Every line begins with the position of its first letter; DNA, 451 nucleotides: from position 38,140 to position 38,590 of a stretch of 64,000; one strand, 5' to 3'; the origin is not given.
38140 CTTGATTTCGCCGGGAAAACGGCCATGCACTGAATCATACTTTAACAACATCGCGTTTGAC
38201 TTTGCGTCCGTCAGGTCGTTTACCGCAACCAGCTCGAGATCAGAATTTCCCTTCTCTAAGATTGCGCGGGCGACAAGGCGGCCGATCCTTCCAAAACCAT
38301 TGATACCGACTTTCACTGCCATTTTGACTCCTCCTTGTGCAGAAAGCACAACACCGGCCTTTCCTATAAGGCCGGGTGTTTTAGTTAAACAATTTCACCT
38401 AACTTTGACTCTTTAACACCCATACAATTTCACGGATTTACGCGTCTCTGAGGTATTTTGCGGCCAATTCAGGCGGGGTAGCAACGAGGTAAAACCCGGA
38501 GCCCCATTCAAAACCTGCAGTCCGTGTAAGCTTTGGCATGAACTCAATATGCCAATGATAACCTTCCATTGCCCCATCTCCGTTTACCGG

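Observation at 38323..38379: Conserved structured leader element shared by gap and gmhB with a compensatory base-pair change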

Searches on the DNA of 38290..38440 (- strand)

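Call 26: search_rna_families(source=window, start=38290, end=38440, threshold=evalue, max_evalue=10, show_alignments=3)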
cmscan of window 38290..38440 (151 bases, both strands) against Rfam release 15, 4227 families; matches with E-value up to 10: 5.
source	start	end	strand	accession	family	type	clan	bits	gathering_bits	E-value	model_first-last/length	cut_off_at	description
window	38314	38382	+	RF02631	Hrs13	Gene; sRNA;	-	18.2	52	0.016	1-82/82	no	Hfq-regulated sRNA 13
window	38320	38382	-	RF02934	caiA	Gene; sRNA;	-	15.4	55.5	2.5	1-78/78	no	caiA RNA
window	38341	38437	-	RF02766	Ysr49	Gene; sRNA;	-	15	95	0.73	1-124/124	no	Yersinia sRNA 49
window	38333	38405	-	RF01965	RMST_4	Gene; lncRNA;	-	13.2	40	2.1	36-108/108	no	Rhabdomyosarcoma 2 associated transcript conserved region 4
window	38377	38405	-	RF04207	MIR5048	Gene; miRNA;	-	7.5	160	7.1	183-211/356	no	MIR5048 microRNA precursor family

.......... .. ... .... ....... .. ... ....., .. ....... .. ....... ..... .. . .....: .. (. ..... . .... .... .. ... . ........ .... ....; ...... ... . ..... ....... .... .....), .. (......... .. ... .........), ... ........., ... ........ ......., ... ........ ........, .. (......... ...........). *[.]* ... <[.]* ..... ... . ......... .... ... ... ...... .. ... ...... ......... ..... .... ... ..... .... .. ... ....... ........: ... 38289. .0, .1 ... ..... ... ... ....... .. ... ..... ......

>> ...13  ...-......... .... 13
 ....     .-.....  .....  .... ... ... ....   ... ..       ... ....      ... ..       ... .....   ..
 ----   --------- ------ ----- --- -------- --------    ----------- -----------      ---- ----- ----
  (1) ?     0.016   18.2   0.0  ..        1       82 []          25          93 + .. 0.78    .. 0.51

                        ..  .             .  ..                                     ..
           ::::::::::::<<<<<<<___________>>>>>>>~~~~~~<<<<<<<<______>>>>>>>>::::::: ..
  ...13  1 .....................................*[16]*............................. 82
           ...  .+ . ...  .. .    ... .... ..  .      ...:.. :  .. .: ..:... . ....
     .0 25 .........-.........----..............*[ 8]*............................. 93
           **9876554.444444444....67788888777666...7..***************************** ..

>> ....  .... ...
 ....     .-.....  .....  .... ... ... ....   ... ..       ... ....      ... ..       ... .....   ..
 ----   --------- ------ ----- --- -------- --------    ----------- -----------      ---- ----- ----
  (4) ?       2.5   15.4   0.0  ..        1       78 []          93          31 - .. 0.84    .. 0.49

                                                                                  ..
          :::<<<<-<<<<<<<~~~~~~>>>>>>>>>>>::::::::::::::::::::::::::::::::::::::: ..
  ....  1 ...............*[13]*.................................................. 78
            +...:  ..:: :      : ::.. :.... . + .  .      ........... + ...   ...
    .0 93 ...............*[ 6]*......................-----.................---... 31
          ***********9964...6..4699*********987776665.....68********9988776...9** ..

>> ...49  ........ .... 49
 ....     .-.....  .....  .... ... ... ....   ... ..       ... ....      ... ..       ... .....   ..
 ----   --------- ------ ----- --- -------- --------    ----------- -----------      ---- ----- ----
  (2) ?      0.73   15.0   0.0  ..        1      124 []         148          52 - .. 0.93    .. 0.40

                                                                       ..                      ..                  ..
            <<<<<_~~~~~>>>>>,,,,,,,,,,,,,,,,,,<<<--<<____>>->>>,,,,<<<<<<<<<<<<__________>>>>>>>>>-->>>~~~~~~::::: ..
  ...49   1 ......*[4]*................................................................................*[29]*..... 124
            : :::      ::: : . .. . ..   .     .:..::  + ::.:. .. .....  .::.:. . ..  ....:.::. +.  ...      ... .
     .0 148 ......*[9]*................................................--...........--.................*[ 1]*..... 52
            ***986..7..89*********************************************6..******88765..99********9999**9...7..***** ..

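Call 30: build_rna_model(alignment_id=A1, structure=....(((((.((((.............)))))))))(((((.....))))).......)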
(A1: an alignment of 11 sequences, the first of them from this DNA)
Model R1 built from alignment A1 (11 sequences, 58 columns); structure: as given.
model positions 52; base pairs 14; branch points 1; effective number of sequences 4.99; information 1.066 bits per position. Calibrated on 0.2 Mb of random sequence (short: E-values are rough).
structure used (alignment columns):
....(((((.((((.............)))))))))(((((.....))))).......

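Call 31: search_with_rna_model(model_id=R1, source=window, filters=off, max_evalue=10, show_alignments=6)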
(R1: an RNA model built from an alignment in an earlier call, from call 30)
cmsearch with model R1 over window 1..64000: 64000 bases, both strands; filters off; matches with E-value up to 10: 12.
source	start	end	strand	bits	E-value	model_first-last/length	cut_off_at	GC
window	38330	38382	-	73.1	1.2e-15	1-52/52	no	0.53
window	53644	53696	-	66.7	4.2e-14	1-52/52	no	0.58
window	54210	54244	+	13.2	0.18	1-52/52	no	0.66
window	19230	19274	+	13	0.2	1-52/52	no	0.4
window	18881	18941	+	11.1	0.58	1-52/52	no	0.39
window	38348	38397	+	9.5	1.3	1-52/52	no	0.42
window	19390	19429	-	7.5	4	1-52/52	no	0.3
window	4797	4840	-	6.5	7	1-52/52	no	0.45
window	57198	57215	+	6.3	7.7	10-27/52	no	0.39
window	53665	53693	+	6.3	7.8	4-32/52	no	0.59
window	52346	52357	+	6.1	8.9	34-45/52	no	0.42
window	5853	5871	+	5.9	9.4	9-27/52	no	0.58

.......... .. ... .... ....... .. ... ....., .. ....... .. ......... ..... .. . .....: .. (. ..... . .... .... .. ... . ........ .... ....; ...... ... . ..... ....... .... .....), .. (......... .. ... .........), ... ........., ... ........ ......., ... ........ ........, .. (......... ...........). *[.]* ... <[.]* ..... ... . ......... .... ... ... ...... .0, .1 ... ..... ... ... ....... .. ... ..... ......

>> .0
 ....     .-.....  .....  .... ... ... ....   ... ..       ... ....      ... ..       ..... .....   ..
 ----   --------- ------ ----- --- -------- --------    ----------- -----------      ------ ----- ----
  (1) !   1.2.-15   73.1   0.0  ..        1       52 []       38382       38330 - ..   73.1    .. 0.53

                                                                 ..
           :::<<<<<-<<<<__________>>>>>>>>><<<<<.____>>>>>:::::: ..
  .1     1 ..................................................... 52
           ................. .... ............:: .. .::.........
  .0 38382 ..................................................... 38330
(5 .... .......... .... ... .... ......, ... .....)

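Call 32: search_with_rna_model(model_id=R1, sources=[L002, L003, L005, L007, L011, L012, L015, L017, L019, L020, L023, L024, L027, L029, L031], max_evalue=1)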
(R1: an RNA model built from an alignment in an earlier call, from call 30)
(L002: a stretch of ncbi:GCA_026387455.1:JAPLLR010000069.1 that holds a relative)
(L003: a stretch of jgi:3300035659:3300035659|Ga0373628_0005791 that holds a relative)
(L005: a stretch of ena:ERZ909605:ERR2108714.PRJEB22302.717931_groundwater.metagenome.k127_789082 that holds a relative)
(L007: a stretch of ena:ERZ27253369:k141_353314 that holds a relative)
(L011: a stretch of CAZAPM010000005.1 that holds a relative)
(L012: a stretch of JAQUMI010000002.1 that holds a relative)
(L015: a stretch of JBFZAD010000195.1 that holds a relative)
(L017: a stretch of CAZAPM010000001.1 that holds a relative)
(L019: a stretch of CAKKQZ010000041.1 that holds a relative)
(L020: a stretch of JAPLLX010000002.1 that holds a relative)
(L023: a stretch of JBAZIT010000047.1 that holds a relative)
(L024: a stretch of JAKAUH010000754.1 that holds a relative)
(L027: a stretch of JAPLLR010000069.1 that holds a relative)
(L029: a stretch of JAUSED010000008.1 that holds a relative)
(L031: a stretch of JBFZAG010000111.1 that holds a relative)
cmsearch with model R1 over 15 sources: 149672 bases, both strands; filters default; matches with E-value up to 1: 12.
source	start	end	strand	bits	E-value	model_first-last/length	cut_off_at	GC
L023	2327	2378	-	74.5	1.4e-15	1-52/52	no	0.52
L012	5619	5670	+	74.3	1.5e-15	1-52/52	no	0.48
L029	2596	2647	+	71.5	6.9e-15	1-52/52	no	0.54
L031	1817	1868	+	70.8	1e-14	1-52/52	no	0.63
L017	2822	2874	+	70.3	1.4e-14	1-52/52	no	0.66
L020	5465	5516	+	67.9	4.9e-14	1-52/52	no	0.58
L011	7870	7922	-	67.1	7.7e-14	1-52/52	no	0.62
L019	846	889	-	58.4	8.6e-12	4-47/52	no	0.55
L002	1100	1146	+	43.7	2.7e-08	1-52/52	no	0.57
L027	5299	5345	-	43.7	2.7e-08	1-52/52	no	0.57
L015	5500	5562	+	34.9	3.1e-06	1-52/52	no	0.54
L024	315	364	+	31.4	2.1e-05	1-52/52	no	0.68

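Call 37: search_with_rna_model(model_id=R1, sources=[L033, L034, L035, L036, L037, L038, L039, L040, L041, L042, L043, L044, L045, L046, L047, L048, L049, L050, L051, L052, L053, L054, L055, L056, L057, L058, L059, L060, L061, L062, L063, L064, L065, L066, L067, L068, L069, L070, L071, L072, L073, L074, L075, L076, L077, L078, L079, L080, L081, L082, L083, L084, L085, L086, L087, L088, L089, L090, L091, L092, L093, L094, L095, L096, L097, L098, L099, L100, L101, L102, L103, L104, L105, L106, L107, L108, L109, L110, L111, L112, L113, L114, L115, L116, L117, L118, L119, L120, L121, L122, L123, L124, L125, L126, L127, L128, L129, L130, L131, L132], max_evalue=0.01, make_alignment=true)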
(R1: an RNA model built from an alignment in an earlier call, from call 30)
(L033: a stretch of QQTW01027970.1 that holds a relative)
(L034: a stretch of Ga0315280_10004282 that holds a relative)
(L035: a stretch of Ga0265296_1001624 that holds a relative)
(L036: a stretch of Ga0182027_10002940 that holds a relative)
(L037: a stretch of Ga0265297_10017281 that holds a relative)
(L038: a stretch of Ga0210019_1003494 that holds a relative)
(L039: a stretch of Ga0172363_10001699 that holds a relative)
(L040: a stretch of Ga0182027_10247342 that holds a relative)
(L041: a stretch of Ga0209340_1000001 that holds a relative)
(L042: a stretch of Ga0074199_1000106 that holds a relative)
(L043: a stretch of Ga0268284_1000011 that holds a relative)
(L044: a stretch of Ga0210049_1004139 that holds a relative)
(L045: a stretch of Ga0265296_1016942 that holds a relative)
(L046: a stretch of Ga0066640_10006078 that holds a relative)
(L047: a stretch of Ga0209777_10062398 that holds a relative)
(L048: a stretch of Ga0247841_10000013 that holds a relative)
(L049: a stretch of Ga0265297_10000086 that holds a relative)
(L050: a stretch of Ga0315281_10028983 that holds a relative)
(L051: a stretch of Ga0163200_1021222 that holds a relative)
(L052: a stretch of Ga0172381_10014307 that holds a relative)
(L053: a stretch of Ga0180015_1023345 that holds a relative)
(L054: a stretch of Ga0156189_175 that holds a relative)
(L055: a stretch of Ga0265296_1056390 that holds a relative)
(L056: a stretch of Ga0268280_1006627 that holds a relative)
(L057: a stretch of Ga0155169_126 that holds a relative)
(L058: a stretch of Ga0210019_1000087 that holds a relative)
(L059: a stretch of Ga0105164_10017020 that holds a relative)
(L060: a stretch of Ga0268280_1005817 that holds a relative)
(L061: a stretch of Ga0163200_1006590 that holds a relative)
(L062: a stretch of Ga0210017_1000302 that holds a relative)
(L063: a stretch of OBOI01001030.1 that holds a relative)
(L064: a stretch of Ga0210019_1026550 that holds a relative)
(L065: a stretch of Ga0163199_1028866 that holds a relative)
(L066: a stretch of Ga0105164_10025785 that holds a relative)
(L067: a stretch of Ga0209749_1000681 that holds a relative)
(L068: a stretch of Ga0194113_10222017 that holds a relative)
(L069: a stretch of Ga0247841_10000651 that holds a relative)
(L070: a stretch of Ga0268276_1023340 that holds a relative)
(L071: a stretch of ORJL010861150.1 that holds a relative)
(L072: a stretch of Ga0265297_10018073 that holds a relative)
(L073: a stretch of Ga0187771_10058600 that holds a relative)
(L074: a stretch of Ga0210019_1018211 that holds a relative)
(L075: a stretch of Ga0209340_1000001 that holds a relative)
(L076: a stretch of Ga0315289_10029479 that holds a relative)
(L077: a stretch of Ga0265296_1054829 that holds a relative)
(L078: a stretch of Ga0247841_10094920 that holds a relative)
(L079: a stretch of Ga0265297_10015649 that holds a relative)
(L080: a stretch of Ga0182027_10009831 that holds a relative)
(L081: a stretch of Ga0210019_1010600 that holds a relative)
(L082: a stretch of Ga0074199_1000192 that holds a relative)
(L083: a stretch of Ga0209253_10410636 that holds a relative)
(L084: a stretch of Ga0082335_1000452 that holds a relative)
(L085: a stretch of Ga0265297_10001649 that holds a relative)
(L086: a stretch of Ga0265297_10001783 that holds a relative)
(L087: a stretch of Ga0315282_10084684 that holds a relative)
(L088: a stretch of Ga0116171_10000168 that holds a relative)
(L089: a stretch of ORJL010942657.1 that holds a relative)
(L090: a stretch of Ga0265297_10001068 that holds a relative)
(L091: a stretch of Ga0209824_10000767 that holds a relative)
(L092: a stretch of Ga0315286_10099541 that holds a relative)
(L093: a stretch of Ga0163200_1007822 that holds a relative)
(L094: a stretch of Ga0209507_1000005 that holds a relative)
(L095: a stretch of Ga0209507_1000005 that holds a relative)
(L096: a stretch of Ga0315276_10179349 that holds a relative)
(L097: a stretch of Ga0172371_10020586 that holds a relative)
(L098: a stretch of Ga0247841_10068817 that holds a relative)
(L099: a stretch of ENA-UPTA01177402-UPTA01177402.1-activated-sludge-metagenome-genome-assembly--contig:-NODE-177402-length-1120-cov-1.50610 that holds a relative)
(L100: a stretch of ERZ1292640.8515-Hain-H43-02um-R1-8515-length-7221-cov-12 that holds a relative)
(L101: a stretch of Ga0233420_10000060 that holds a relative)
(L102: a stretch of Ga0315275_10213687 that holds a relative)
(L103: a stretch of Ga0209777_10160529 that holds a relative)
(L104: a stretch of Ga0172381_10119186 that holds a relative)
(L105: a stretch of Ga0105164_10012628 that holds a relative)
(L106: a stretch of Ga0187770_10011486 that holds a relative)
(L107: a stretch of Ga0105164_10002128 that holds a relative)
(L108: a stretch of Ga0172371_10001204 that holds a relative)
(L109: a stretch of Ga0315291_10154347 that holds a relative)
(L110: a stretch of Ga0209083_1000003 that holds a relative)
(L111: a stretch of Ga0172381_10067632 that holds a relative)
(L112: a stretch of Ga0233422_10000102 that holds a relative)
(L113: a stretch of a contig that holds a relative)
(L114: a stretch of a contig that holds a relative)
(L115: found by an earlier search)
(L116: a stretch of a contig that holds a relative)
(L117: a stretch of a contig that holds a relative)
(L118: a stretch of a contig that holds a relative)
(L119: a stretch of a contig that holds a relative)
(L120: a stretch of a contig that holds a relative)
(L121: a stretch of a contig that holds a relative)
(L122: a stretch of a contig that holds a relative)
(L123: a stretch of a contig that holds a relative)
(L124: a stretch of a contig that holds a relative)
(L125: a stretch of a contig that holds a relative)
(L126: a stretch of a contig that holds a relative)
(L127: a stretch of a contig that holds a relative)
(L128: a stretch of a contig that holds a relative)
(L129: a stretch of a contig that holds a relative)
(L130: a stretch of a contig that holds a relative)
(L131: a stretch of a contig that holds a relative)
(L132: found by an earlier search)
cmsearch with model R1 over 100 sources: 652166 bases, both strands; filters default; matches with E-value up to 0.01: 122.
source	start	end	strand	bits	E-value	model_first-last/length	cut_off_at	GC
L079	2327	2378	-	74.5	6e-15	1-52/52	no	0.52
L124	1594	1646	+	71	4.1e-14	1-52/52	no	0.57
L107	5884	5935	+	70.9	4.2e-14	1-52/52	no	0.54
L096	396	447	-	68.4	1.6e-13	1-52/52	no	0.5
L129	1525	1577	-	68.2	1.8e-13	1-52/52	no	0.51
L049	6039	6091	-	62.5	4.1e-12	1-52/52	no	0.53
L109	163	215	-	60.5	1.2e-11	1-52/52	no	0.58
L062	552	606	-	60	1.6e-11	1-52/52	no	0.56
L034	1816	1870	+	58.6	3.4e-11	1-52/52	no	0.56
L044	10535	10589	+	58.6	3.4e-11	1-52/52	no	0.56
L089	1865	1919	-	58.6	3.4e-11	1-52/52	no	0.56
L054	2390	2444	+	58.4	3.7e-11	1-52/52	no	0.56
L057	3747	3801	+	58.4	3.7e-11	1-52/52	no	0.56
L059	2211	2265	+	58.3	4e-11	1-52/52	no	0.56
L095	562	616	-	57.6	5.9e-11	1-52/52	no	0.62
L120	6596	6650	+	57.3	6.8e-11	1-52/52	no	0.56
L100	7052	7106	-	57.2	7.2e-11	1-52/52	no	0.55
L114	6838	6892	-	57.2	7.5e-11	1-52/52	no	0.56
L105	2322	2376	-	57.1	7.8e-11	1-52/52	no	0.55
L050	5158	5212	-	57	8.2e-11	1-52/52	no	0.53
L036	1111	1165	+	56.9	8.4e-11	1-52/52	no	0.51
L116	6193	6247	+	56.9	8.6e-11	1-52/52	no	0.58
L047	1440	1494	-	56.6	1e-10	1-52/52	no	0.58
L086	12666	12720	+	56.5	1.1e-10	1-52/52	no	0.51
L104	1874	1928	-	56.1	1.3e-10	1-52/52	no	0.6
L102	1394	1448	-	56.1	1.3e-10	1-52/52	no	0.55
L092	2120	2174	-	55.9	1.5e-10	1-52/52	no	0.58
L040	1987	2041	-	55.8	1.6e-10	1-52/52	no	0.53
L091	6053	6107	-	55.6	1.7e-10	1-52/52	no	0.6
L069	4177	4228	-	55.5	1.8e-10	1-52/52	no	0.63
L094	579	633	-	55.3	2.1e-10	1-52/52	no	0.58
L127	333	387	+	55.3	2.1e-10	1-52/52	no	0.55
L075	4094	4148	-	55.1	2.3e-10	1-52/52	no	0.55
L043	2507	2561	+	54.3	3.6e-10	1-52/52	no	0.6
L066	2196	2250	+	54.2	3.8e-10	1-52/52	no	0.55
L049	1981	2033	+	54.1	3.9e-10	1-52/52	no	0.58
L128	797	851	-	53.9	4.3e-10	1-52/52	no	0.56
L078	675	729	-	53.9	4.3e-10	1-52/52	no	0.55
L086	11133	11187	+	53.7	5e-10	1-52/52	no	0.49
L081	1184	1238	+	53.6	5.2e-10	1-52/52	no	0.62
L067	916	970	+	53.5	5.4e-10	1-52/52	no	0.58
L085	6942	6996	+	53.5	5.4e-10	1-52/52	no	0.58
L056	4298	4352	-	53.3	6.1e-10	1-52/52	no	0.55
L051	529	583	+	53.1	6.8e-10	1-52/52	no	0.6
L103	515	569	-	52.9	7.8e-10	1-52/52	no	0.53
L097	7039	7093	-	52.5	9.2e-10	1-52/52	no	0.56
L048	5106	5160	+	52.2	1.1e-09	1-52/52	no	0.6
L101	7710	7764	-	51.7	1.4e-09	1-52/52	no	0.58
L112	4919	4973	-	51.7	1.4e-09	1-52/52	no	0.58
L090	3888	3942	+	51.7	1.5e-09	1-52/52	no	0.55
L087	289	343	-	51.7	1.5e-09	1-52/52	no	0.58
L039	8510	8565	+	51.5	1.7e-09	1-52/52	no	0.57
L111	2686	2740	+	51.4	1.7e-09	1-52/52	no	0.56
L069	5258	5312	-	51.2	1.9e-09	1-52/52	no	0.55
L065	1992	2046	-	50.9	2.3e-09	1-52/52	no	0.6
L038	12958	13012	+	50.3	3.1e-09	1-52/52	no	0.6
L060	4581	4635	+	50.1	3.4e-09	1-52/52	no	0.55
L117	4245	4302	+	50.1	3.4e-09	1-52/52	no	0.6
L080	13418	13472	-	50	3.6e-09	1-52/52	no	0.55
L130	1645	1699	-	49.9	3.8e-09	1-52/52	no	0.62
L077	89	143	-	49.4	5.1e-09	1-52/52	no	0.56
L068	1028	1082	+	49.2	5.7e-09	1-52/52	no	0.58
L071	4300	4354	-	49.2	5.7e-09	1-52/52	no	0.58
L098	1904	1958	+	49.2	5.7e-09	1-52/52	no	0.47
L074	2965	3019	-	49.1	6e-09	1-52/52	no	0.55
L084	4758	4813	+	49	6.4e-09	1-52/52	no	0.57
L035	3559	3614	-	48.8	7.1e-09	1-52/52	no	0.57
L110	6144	6198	-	48.7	7.5e-09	1-52/52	no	0.47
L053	921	975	-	48.6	7.8e-09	1-52/52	no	0.56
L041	1119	1173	-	48.3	9.4e-09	1-52/52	no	0.49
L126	4029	4083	-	48.2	9.9e-09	1-52/52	no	0.49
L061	3505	3559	-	47.6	1.3e-08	1-52/52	no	0.6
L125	127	181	-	47.6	1.3e-08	1-52/52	no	0.6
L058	3130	3184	+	47.4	1.5e-08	1-52/52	no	0.45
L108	5911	5966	-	47.4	1.5e-08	1-52/52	no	0.59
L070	832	886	-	47.1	1.8e-08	1-52/52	no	0.58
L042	1703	1757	+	47.1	1.8e-08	1-52/52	no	0.55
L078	1443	1495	-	46.6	2.4e-08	1-52/52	no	0.64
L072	2073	2127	-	46.5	2.5e-08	1-52/52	no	0.55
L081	3800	3854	+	46.4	2.7e-08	1-52/52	no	0.53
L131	5080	5133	-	46.3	2.8e-08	1-52/52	no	0.59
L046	4486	4540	+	46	3.3e-08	1-52/52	no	0.58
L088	2873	2928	-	45.6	4.1e-08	1-52/52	no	0.43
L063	7380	7435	-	45.5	4.2e-08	1-52/52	no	0.55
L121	12680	12733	+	45.4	4.5e-08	1-52/52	no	0.5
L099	401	456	-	45.2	5.1e-08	1-52/52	no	0.61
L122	9963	10016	+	45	5.5e-08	1-52/52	no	0.54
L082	4537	4591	-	44.5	7.3e-08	1-52/52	no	0.56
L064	3232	3286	-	44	9.8e-08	1-52/52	no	0.45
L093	111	165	-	43.8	1.1e-07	1-52/52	no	0.55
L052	4620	4674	-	43.7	1.1e-07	1-52/52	no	0.56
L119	2280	2334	-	43.6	1.2e-07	1-52/52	no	0.56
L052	3004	3058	-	43.4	1.3e-07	1-52/52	no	0.56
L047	2222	2273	-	43.2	1.5e-07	1-52/52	no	0.56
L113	9334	9388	+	42.8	1.8e-07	1-52/52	no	0.51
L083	891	946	+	42.6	2.1e-07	1-52/52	no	0.57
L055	7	64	+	42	2.8e-07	1-52/52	no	0.55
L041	1242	1293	-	41.9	3.1e-07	1-52/52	no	0.48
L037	3009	3063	-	41.8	3.1e-07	1-52/52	no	0.6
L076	382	433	-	41.1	4.6e-07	1-52/52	no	0.54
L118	863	916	-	41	5e-07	1-52/52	no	0.59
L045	4196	4253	-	40.3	7.3e-07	1-52/52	no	0.57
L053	164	213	+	39.8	9.7e-07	1-52/52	no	0.66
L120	3001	3055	+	39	1.5e-06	1-52/52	no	0.6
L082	3555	3609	-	37.1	4.1e-06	1-52/52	no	0.53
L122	1265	1318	+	36.8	4.7e-06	1-52/52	no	0.43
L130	3002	3052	-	35.4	1e-05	1-52/52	no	0.55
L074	1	96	-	34.2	2e-05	1-52/52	no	0.58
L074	4459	4543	-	33.2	3.4e-05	1-52/52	no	0.54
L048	9222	9276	+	32.7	4.4e-05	1-52/52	no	0.55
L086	12591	12643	+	31.5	8.5e-05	1-52/52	no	0.57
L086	12500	12552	+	31.5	8.5e-05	1-52/52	no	0.57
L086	11058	11110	+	30.9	0.00012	1-52/52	no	0.57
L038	12827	12881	+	29.9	0.00021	1-52/52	no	0.53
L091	6592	6643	-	28.9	0.00036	1-52/52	no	0.58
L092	2234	2287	-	28.3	0.00051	1-52/52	no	0.63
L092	661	713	-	26.4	0.0014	1-52/52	no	0.68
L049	5044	5094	-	26.3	0.0014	1-52/52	no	0.59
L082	4614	4666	-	26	0.0017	1-52/52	no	0.55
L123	1752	1808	-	24.6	0.0037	1-52/52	no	0.68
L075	4175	4243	-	24.1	0.0049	1-52/52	no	0.49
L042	1613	1663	+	23.9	0.0055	1-52/52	no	0.53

Alignment A2: 122 matches aligned to the model, 139 columns, each read 5' to 3' on its own strand. Consensus structure (alignment columns), stored with it:
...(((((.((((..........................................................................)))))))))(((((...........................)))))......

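Call 49: build_rna_model(alignment_id=A2)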
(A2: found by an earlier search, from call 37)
Model R2 built from alignment A2 (122 sequences, 139 columns); structure: stored with the alignment.
model positions 52; base pairs 14; branch points 1; effective number of sequences 20.24; information 1.066 bits per position. Calibrated on 0.2 Mb of random sequence (short: E-values are rough).
structure used (alignment columns):
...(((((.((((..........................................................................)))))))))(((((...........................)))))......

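Call 50: search_with_rna_model(model_id=R2, source=window, filters=off, max_evalue=5, show_alignments=6)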
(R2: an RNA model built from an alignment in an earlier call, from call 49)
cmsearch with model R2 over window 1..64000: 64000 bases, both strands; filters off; matches with E-value up to 5: 9.
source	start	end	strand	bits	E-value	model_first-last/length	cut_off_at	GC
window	38330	38382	-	66.2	4e-15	1-52/52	no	0.53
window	53644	53696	-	54.4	4.1e-12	1-52/52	no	0.58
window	19230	19274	+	16.4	0.018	1-52/52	no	0.4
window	54210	54242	+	10.5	0.56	1-52/52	no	0.64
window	42982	43077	-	9.1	1.3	1-52/52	no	0.41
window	37688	37708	+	8.2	2.1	9-27/52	no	0.62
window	22517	22560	+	7.6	3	1-52/52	no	0.52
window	59957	60017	+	7.5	3.2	1-52/52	no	0.39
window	18881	18941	+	7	4.4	1-52/52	no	0.39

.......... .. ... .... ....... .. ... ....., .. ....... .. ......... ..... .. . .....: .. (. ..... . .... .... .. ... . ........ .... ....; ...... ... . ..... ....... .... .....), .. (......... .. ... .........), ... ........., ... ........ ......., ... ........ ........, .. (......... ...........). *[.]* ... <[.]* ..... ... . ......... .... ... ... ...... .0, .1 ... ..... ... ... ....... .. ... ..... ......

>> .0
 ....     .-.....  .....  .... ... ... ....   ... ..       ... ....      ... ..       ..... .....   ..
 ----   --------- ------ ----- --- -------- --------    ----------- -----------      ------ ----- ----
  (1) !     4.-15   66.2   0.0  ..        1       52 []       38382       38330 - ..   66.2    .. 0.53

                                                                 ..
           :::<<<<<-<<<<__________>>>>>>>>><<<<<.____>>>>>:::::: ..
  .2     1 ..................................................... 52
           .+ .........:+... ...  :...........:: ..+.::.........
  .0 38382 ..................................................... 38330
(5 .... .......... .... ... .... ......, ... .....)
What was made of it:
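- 38351..38379 (-): gap copy, hairpin 1: ACACC, bulged C, GGCC, loop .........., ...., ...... Covariance-model hits of 73.1 and 66.2 bits (calls 31, 50).
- Tried and rejected: The next best hit is 16 bits, at 19230-19274(+) (calls 31, 50).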
